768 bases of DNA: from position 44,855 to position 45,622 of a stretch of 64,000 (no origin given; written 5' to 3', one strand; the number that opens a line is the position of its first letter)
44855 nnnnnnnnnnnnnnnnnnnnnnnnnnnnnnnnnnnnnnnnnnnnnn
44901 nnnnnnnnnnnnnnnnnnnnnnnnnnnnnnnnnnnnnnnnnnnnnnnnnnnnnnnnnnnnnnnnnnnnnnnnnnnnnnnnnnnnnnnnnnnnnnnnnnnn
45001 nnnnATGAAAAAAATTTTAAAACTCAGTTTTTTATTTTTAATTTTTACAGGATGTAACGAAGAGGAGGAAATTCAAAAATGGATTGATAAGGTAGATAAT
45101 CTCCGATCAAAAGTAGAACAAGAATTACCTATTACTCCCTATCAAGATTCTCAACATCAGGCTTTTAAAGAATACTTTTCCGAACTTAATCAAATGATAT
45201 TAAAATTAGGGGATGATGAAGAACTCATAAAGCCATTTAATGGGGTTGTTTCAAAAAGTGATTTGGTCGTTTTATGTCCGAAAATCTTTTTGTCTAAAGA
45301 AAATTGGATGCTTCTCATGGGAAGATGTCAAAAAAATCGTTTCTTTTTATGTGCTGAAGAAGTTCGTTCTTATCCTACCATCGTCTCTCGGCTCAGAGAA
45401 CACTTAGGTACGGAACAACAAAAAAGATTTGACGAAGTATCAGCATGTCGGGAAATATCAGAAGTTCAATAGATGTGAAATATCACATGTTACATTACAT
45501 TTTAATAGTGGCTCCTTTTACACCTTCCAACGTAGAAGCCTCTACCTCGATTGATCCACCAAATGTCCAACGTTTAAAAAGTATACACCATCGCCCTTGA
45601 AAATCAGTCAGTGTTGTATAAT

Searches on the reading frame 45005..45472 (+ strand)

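Call 3: search_protein_families(library=pfam, proteins=[window:45005-45472:+], max_evalue=0.1)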
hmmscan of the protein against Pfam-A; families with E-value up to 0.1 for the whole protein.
window:45005-45472:+ (155 aa): 0 families

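Call 4: search_protein_families(library=ncbifam, proteins=[window:45005-45472:+], max_evalue=0.1)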
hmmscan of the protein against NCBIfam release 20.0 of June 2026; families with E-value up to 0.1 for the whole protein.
window:45005-45472:+ (155 aa): 1 family
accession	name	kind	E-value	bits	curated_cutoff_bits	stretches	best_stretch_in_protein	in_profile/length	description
NF041428.1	TrsH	subfamily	0.04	14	150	1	1-63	1-71/149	TrsH/TraH family protein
